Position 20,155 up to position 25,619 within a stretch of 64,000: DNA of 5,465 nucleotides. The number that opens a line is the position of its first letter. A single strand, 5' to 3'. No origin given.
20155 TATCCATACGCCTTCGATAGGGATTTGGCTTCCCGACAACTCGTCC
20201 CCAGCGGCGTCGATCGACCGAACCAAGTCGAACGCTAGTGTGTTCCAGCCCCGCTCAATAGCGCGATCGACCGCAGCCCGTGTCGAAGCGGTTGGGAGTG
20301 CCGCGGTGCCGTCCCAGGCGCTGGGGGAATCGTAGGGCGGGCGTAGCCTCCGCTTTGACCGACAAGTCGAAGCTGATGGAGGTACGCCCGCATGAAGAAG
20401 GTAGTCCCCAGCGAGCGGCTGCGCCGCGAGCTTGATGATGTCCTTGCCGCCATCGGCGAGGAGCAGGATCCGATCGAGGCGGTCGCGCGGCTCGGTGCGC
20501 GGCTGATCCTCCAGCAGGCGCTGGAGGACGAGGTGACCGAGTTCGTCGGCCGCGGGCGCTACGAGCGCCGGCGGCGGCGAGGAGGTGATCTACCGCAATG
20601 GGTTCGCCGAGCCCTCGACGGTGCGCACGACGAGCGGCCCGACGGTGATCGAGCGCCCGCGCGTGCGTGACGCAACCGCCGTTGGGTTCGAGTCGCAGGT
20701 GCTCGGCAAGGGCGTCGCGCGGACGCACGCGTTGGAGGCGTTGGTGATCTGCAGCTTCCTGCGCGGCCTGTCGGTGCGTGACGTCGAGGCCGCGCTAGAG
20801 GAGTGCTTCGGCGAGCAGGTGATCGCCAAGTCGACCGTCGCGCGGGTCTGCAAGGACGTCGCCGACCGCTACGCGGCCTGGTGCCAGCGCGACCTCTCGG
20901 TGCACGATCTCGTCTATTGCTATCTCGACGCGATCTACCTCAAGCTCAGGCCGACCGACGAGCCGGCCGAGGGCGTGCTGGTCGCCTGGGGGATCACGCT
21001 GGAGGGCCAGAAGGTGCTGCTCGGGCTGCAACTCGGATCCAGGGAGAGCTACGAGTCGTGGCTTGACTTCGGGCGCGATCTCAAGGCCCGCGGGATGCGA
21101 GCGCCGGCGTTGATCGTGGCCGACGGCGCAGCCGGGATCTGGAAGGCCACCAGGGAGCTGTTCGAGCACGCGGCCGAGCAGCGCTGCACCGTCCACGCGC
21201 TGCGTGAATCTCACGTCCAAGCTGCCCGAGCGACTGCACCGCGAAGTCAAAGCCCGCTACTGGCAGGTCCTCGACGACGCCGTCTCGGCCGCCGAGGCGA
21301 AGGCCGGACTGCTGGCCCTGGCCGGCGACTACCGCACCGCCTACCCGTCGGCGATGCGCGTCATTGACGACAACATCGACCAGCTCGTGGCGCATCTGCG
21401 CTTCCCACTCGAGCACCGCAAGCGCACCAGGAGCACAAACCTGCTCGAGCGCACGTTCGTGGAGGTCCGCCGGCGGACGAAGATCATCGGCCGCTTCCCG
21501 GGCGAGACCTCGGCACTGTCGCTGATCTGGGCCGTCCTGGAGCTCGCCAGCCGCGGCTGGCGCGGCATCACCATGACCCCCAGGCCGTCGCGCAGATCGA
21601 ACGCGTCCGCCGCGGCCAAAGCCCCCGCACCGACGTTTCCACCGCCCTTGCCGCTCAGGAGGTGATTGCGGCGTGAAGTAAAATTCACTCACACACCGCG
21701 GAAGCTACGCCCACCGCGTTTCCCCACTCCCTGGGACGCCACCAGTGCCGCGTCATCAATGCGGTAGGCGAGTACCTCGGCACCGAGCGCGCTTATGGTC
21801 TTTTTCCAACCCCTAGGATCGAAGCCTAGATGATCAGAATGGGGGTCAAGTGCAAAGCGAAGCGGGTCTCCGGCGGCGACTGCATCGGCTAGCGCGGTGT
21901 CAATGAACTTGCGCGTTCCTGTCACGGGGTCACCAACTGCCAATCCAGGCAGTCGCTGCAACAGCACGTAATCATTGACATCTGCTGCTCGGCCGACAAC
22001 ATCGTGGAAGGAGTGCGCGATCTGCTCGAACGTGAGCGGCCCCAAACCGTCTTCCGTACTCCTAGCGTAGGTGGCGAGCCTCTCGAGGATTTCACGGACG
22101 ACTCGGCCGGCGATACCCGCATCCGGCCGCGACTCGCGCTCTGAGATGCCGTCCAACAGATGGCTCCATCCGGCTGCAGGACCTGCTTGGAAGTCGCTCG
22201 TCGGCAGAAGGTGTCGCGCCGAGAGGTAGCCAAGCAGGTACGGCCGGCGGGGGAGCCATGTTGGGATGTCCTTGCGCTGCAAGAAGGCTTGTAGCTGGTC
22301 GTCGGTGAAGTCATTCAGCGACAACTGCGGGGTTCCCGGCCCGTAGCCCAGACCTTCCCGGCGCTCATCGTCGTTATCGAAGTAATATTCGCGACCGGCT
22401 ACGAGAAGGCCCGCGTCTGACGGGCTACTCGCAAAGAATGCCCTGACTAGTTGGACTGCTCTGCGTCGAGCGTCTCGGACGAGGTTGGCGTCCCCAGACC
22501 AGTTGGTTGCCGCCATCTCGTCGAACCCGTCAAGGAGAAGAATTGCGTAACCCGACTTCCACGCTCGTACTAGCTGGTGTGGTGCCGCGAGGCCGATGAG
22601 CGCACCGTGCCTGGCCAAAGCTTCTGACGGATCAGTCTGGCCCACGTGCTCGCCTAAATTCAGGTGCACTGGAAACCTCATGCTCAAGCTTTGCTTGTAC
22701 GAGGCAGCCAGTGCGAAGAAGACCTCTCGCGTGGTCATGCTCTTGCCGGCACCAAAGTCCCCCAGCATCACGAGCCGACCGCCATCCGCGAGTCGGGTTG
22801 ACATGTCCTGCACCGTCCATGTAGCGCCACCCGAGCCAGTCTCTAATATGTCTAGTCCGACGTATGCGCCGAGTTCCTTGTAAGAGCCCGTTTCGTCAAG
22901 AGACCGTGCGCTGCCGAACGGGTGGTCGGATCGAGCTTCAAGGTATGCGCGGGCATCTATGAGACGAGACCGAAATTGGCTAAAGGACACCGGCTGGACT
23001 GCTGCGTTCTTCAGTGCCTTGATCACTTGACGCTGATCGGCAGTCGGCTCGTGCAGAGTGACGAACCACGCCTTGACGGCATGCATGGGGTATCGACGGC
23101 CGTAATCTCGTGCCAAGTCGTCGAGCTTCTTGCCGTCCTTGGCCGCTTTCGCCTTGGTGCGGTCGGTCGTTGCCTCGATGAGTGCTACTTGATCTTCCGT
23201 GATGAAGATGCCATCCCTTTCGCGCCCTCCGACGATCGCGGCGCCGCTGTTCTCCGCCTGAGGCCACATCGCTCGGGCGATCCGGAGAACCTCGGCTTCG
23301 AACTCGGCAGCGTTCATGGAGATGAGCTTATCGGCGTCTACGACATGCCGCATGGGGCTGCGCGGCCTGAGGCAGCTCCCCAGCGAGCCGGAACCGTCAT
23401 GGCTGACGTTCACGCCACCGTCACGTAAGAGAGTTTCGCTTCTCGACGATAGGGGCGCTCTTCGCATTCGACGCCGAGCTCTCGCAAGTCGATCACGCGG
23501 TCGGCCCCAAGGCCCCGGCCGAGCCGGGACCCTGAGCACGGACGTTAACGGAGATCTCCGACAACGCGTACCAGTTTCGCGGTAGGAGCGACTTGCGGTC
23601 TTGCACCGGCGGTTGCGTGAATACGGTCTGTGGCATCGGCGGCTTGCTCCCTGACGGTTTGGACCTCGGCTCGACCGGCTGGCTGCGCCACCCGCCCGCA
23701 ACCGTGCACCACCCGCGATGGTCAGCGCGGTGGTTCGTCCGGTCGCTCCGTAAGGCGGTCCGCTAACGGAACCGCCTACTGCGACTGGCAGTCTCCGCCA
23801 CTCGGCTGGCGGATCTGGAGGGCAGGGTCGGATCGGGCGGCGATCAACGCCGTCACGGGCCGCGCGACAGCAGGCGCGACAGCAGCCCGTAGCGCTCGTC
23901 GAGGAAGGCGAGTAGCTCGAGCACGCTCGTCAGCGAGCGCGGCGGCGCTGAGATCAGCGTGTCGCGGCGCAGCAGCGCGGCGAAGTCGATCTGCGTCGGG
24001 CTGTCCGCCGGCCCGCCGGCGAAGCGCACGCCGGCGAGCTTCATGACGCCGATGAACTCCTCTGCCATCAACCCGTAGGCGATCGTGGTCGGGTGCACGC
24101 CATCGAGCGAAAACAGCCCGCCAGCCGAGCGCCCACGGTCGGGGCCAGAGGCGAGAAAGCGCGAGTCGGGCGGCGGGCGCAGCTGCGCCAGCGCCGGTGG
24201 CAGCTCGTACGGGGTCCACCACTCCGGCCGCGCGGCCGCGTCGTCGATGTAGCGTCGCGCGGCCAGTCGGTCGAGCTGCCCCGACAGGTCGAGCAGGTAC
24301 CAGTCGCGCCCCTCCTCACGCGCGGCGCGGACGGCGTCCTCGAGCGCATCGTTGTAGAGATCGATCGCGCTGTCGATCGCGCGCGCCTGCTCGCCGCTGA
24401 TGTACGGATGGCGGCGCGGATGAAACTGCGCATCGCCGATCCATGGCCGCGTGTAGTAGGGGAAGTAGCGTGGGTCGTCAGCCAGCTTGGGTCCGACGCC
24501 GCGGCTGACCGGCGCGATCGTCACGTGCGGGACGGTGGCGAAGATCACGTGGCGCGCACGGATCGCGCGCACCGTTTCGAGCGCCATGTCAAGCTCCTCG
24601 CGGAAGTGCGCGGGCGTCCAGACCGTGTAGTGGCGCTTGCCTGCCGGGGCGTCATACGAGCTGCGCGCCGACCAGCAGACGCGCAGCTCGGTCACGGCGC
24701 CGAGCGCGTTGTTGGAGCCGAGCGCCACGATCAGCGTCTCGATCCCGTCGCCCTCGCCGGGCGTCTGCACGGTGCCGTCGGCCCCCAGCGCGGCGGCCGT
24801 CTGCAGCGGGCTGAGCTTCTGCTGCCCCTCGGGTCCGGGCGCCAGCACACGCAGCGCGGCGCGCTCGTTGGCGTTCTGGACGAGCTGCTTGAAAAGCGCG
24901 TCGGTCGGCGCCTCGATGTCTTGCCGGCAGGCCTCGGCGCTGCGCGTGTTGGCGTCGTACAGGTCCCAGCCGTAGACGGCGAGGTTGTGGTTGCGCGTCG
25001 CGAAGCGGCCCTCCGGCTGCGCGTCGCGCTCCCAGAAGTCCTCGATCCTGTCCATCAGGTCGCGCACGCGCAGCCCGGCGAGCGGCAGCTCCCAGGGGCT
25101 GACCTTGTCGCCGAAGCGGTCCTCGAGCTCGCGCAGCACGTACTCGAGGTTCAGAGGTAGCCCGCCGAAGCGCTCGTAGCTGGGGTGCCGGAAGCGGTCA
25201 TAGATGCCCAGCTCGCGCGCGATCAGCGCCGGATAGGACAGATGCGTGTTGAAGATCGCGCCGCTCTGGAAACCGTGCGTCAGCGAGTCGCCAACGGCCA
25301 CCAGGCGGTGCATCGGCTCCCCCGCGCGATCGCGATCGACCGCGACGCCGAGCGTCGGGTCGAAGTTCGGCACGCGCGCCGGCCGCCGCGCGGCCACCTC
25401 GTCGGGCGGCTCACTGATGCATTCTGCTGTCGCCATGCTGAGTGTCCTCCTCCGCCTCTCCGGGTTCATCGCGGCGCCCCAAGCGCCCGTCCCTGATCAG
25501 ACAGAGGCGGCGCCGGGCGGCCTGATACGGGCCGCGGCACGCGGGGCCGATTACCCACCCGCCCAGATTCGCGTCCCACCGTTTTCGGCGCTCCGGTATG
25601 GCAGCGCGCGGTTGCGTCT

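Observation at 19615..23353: Nuclease-like / NACHT (STAND) NTPase gene precisely split by an IS256-family element and restorable in silico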

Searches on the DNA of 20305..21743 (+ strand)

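Call 78: search_dna_similar(query=window:20305-21743:+, collection=plasmids, mode=distant, max_rows=8)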
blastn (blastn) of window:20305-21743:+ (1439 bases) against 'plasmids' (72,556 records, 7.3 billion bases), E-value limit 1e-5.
Records with a match: 16; places in all: 21; records where one place covers at least 80% of the query: 0.
Best place of each record, by identity: 60-80% 16.
By first word of the organism name: Mycobacterium 7; Rhodococcus 4; Mycolicibacterium 2; Streptomyces 1; Paracoccus 1; Nonomuraea 1.
By predicted mobility (MOB-suite, as given by PLSDB): non-mobilizable 9; mobilizable 7.
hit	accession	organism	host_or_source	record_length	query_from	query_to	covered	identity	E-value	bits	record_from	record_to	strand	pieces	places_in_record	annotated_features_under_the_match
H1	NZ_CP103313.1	Mycolicibacterium rufum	-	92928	172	1330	42%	69.4%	2e-18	194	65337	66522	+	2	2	IS256 family transposase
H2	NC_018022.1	Mycolicibacterium chubuense NBB4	-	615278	163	1272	36%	67.5%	1e-7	132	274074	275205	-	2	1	IS256 family transposase | transposase | hypothetical protein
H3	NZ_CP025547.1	Mycobacterium paragordonae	Homo sapiens,cultured bacteria,sputum ...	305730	172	1283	32%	69.3%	2e-12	156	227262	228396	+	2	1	IS256 family transposase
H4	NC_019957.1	Mycobacterium sp. JS623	-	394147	124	556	30%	67.5%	2e-24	122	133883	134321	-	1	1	transposase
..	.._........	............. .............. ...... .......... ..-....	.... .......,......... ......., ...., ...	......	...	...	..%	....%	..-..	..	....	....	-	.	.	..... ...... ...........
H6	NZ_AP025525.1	Mycobacterium sp. 20KCMC460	Homo sapiens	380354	144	580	30%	65.7%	7e-17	97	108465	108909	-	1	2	IS256 family transposase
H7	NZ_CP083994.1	Mycobacterium avium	-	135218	144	580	30%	65.7%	7e-17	97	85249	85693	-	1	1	IS256 family transposase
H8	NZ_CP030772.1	Streptomyces sp. YIM 121038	pure culture,soil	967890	1092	1329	17%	68.2%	2e-11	79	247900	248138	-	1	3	none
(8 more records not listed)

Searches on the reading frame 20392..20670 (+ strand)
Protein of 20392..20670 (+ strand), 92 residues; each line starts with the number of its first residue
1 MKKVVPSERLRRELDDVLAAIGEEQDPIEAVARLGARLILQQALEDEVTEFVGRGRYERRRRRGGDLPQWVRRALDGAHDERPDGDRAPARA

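Call 6: search_protein_families(library=pfam, max_evalue=1, proteins=[window:20392-20670:+])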
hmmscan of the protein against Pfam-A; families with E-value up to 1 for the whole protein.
window:20392-20670:+ (92 aa): 1 family
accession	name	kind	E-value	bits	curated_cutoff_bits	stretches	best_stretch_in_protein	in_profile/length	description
PF19969.4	VMAP-M8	-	0.079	13.9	27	0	41-78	64-97/97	vWA-MoxR associated protein middle region (VMAP-M) 8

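Call 8: search_protein_families(library=ncbifam, max_evalue=1, proteins=[window:20392-20670:+])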
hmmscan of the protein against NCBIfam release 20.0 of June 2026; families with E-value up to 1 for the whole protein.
window:20392-20670:+ (92 aa): 0 families

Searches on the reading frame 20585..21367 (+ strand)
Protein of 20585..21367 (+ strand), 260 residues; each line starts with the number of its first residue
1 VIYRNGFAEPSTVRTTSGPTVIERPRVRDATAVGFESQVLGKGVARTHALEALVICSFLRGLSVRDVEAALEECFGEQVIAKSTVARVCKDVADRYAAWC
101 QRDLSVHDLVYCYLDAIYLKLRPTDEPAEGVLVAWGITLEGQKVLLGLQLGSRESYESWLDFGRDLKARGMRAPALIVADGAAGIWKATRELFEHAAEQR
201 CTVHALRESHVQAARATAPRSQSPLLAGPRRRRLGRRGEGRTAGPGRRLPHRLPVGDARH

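Call 6: search_protein_families(library=pfam, max_evalue=1, proteins=[window:20585-21367:+])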
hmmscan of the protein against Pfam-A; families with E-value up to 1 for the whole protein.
window:20585-21367:+ (260 aa): 2 families
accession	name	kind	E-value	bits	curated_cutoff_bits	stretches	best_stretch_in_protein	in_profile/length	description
PF00872.24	Transposase_mut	-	9e-43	147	21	1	3-217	60-269/379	Transposase, Mutator family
PF10551.15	MULE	-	0.00026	21.8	27.6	1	132-206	18-97/99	MULE transposase domain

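Call 8: search_protein_families(library=ncbifam, max_evalue=1, proteins=[window:20585-21367:+])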
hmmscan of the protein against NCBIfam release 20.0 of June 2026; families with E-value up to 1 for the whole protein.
window:20585-21367:+ (260 aa): 4 families
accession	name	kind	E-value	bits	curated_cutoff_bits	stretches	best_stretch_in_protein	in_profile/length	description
NF033543.2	transpos_IS256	equivalog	1e-56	192.4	150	1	3-211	19-224/338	IS256 family transposase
NF041731.2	transpos_ISH6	equivalog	4.8e-09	35.5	240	1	57-208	123-265/414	ISH6 family transposase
NF033544.1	transpos_IS1249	exception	1.3e-08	34.5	300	1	131-222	109-188/382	IS1249 family transposase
NF033587.1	transpos_IS6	equivalog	0.0042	16.8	125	1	52-105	12-64/202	IS6 family transposase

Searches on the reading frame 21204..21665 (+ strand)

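Call 6: search_protein_families(library=pfam, max_evalue=1, proteins=[window:21204-21665:+])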
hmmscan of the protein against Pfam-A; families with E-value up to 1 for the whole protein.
window:21204-21665:+ (153 aa): 2 families
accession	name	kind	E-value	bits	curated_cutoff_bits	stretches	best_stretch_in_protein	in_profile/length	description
PF00872.24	Transposase_mut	-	2.8e-18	66.4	21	1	19-119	276-376/379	Transposase, Mutator family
PF10936.14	DUF2617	-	0.036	14.6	22.3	1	88-122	109-144/160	Protein of unknown function DUF2617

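Call 8: search_protein_families(library=ncbifam, max_evalue=1, proteins=[window:21204-21665:+])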
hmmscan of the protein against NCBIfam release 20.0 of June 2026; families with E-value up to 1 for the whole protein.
window:21204-21665:+ (153 aa): 2 families
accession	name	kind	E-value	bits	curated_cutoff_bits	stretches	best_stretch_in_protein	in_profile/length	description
NF033543.2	transpos_IS256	equivalog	1.7e-20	73.3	150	1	2-113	221-336/338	IS256 family transposase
NF041731.2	transpos_ISH6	equivalog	2.1e-07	30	240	1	29-97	315-385/414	ISH6 family transposase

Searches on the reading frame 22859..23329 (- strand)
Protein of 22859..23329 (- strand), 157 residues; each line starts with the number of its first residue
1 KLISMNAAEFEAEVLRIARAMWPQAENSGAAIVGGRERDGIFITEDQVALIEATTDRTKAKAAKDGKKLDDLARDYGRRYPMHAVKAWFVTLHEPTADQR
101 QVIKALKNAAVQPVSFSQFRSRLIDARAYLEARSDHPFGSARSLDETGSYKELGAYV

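Call 36: search_protein_families(library=pfam, alignment_id=A2, max_evalue=5)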
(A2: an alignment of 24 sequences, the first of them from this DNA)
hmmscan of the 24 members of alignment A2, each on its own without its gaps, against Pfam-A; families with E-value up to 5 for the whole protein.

A. member 1, seq(157 aa): 0 families

B. families by the number of members that match (of 24 scanned): 13 families
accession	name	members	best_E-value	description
PF22722.2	NA-iREase1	10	0.0012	NACHT-associated inactive Restriction Endonuclease 1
PF09002.17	Card1_endonuc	8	0.00091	Card1-like, endonuclease domain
PF04471.18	Mrr_cat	2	0.007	Restriction endonuclease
PF02545.19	Maf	1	0.00089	Maf-like protein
PF16494.10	Na_Ca_ex_C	1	0.006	C-terminal extension of sodium/calcium exchanger domain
PF19708.4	DUF6205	1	0.02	Family of unknown function (DUF6205)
PF06780.16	Erp_C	1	0.03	Erp protein C-terminus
PF08947.15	BPS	1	0.052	BPS (Between PH and SH2)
PF01903.22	CbiX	1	0.058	CbiX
PF01048.26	PNP_UDP_1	1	0.06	Phosphorylase superfamily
PF02075.23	RuvC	1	0.16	Crossover junction endodeoxyribonuclease RuvC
PF08381.16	BRX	1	0.2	Transcription factor regulating root and shoot growth via Pin3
PF05034.18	MAAL_N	1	0.2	Methylaspartate ammonia-lyase N-terminus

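Call 38: search_solved_structures(query=A2, max_evalue=10)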
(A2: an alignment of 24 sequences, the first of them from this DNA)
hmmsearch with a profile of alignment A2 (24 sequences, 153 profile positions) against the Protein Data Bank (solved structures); distinct sequences matched with E-value up to 10: 3.
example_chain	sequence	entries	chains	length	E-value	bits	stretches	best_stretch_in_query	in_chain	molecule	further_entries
7rro_B0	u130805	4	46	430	0.73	12.9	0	43-85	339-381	Tektin-2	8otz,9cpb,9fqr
9cpc_3J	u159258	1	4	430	0.94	12.5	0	41-85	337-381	Tektin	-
2dmq_A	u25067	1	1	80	1.2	12.2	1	71-119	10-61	LIM/homeobox protein Lhx9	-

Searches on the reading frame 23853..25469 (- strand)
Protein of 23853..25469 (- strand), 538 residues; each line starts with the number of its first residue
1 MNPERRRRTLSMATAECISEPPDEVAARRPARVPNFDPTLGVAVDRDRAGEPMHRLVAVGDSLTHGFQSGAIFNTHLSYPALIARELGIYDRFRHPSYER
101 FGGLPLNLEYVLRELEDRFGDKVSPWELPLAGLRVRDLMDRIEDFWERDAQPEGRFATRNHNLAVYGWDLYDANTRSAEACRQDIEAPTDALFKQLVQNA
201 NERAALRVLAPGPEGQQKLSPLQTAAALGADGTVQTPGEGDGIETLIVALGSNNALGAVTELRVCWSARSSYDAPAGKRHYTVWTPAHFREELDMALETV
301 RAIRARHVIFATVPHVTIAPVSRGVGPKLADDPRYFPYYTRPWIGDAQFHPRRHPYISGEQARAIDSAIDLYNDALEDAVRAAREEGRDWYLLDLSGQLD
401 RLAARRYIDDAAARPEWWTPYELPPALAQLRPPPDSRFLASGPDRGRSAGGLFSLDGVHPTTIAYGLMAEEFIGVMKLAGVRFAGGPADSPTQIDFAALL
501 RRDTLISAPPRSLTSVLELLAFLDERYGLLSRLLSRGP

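Call 73: search_protein_families(library=pfam, max_evalue=0.01, proteins=[window:23853-25469:-])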
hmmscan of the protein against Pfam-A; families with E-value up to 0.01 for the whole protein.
window:23853-25469:- (538 aa): 1 family
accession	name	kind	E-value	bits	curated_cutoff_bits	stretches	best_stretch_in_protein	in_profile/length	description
PF00657.28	Lipase_GDSL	-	5.5e-05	23.9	23.6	0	288-472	102-208/208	GDSL-like Lipase/Acylhydrolase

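Call 86: find_homologous_proteins(query=window:23853-25469:-, max_evalue=1e-50)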
Query window:23853-25469:- (538 aa): 2082 proteins with E <= 1e-50 among 8000 candidates; the best 120 are listed.
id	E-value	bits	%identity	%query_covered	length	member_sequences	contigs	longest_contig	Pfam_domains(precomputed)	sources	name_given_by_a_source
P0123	0.0e+0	1191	99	98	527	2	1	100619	PF00657.29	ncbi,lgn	-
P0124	0.0e+0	1074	89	98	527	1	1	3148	-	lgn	-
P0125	0.0e+0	1047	86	98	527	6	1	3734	-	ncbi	-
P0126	0.0e+0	1024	86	98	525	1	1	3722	-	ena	-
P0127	8.0e-248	842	71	94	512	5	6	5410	-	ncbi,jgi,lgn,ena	-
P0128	1.0e-245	835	71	96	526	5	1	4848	-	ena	-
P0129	2.8e-243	827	69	98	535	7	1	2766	-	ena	-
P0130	1.8e-239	814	68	98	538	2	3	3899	-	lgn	-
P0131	7.4e-239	812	69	98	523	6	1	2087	-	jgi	jgi:hypothetical protein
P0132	7.5e-238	809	70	94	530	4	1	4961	-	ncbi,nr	ncbi:MAG: hypothetical protein QOI73_2419 [Solirubrobacteraceae bacterium]|nr:hypothetical protein [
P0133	1.1e-237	808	69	98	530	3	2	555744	-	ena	-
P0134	8.3e-233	792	66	97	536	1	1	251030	-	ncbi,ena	-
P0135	1.3e-229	782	66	98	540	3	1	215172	-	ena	-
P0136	1.0e-228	779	67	96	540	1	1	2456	-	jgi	-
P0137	2.4e-228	777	67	98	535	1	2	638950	PF13472.13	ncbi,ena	-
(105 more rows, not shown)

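Call 87: find_encoding_contigs(protein=P0123, flank=10000, max_places=4)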
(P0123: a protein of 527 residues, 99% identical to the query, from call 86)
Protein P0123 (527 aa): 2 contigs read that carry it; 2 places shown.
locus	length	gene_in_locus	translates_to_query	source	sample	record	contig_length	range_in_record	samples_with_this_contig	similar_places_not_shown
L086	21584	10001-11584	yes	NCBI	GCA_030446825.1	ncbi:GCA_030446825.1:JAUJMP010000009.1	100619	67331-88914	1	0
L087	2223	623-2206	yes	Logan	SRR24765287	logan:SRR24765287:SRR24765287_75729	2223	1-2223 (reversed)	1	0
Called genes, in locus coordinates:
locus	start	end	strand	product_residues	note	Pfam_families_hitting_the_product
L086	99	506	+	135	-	PF01042:Ribonuc_L-PSP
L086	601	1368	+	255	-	-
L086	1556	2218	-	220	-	PF02597:ThiS, PF02391:MoaE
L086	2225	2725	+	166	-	PF00994:MoCF_biosynth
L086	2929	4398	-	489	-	PF01565:FAD_binding_4, PF04030:ALO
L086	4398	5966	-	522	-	PF00732:GMC_oxred_N (weak), PF01266:DAO (weak), PF13450:NAD_binding_8 (weak), PF05199:GMC_oxred_C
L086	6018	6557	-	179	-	PF10002:DUF2243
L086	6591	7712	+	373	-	PF00291:PALP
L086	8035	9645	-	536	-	-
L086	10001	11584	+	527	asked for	PF00657:Lipase_GDSL (faint)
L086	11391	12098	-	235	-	-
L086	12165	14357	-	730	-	-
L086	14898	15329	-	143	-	PF13560:HTH_31 (weak), PF21291:CYNS_N, PF02560:Cyanate_lyase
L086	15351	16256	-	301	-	PF01226:Form_Nir_trans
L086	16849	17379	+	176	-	PF10634:Iron_transport (weak)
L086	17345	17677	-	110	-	-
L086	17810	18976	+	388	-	PF03460:NIR_SIR_ferr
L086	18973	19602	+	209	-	PF02570:CbiC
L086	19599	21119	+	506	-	PF00590:TP_methylase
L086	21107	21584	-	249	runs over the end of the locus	PF02571:CbiJ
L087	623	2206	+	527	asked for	PF00657:Lipase_GDSL (faint)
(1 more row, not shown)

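Call 90: search_protein_families(library=pfam, max_evalue=0.1, proteins=[L086:12165-14357:-, L086:11391-12098:-])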
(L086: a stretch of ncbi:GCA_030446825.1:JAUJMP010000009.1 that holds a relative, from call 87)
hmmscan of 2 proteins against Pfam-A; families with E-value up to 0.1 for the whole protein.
L086:12165-14357:- (730 aa): 1 family
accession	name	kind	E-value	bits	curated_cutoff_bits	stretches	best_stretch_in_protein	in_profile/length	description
PF04471.18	Mrr_cat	-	0.00018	22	21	1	36-117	7-88/115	Restriction endonuclease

L086:11391-12098:- (235 aa): 0 families

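Call 91: search_protein_families(library=padloc, max_evalue=0.1, proteins=[L086:12165-14357:-, L086:11391-12098:-])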
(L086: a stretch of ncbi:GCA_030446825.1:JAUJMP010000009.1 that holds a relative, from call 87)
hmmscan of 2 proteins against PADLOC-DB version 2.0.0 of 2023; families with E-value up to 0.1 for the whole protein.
L086:12165-14357:- (730 aa): 1 family
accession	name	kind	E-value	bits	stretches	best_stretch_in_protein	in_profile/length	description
PDLC01139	Unk_01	-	0.029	13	0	110-148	38-73/86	"Unknown small protein, sometimes fused to CARF"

L086:11391-12098:- (235 aa): 0 families
